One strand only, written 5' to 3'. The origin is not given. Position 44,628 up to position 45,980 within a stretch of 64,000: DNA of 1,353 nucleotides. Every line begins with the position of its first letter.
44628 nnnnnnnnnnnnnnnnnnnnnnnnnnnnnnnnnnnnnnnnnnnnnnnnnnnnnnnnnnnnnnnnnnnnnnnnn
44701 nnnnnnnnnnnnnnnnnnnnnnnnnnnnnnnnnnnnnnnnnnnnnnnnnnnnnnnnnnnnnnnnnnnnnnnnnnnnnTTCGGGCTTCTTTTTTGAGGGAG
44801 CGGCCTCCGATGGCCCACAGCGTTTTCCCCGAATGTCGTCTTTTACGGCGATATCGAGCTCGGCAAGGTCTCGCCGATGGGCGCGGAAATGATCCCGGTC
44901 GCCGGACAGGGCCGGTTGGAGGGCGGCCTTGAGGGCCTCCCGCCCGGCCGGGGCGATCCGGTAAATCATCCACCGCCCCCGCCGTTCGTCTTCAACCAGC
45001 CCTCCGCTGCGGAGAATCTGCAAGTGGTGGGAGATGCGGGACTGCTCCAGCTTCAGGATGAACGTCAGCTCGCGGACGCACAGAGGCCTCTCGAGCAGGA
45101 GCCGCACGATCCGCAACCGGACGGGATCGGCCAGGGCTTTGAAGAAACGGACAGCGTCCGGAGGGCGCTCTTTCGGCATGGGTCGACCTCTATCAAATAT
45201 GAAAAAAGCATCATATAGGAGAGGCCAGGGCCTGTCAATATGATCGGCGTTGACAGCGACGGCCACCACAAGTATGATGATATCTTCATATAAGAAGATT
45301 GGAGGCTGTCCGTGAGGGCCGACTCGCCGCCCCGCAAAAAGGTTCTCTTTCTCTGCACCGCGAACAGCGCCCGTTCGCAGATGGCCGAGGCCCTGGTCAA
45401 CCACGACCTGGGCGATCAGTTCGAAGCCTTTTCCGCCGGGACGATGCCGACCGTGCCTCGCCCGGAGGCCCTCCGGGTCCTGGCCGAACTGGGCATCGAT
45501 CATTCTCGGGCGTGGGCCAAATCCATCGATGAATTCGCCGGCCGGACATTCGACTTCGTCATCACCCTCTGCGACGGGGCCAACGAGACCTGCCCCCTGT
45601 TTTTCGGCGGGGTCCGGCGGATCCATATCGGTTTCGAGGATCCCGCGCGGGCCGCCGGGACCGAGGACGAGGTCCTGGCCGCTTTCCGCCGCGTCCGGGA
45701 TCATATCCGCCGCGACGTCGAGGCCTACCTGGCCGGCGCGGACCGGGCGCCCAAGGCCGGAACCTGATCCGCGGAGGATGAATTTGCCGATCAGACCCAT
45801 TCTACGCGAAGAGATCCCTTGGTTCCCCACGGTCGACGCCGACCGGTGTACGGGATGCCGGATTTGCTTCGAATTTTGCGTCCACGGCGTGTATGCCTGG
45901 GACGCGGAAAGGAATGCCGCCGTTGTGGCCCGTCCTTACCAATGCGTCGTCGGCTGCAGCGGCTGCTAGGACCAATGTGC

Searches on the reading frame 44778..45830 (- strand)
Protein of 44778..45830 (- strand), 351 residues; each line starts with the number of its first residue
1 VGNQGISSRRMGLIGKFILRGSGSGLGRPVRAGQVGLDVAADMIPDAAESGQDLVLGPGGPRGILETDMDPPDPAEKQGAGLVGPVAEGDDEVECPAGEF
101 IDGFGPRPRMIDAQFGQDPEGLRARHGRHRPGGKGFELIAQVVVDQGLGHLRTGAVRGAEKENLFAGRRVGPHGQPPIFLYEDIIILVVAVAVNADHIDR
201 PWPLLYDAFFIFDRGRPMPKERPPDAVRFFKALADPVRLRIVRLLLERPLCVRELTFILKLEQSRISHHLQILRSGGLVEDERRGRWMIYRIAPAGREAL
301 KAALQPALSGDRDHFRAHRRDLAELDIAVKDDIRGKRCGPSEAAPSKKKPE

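Call 75: search_protein_families(library=pfam, proteins=[window:44778-45830:-], max_evalue=0.001)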
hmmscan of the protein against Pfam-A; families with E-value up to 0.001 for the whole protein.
window:44778-45830:- (351 aa): 2 families
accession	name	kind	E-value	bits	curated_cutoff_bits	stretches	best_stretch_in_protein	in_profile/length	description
PF01022.26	HTH_5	-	6.6e-16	58.4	22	1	235-280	1-46/47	Bacterial regulatory protein, arsR family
PF12840.13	HTH_20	-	1.6e-06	28.4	27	1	233-281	1-50/51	Helix-turn-helix domain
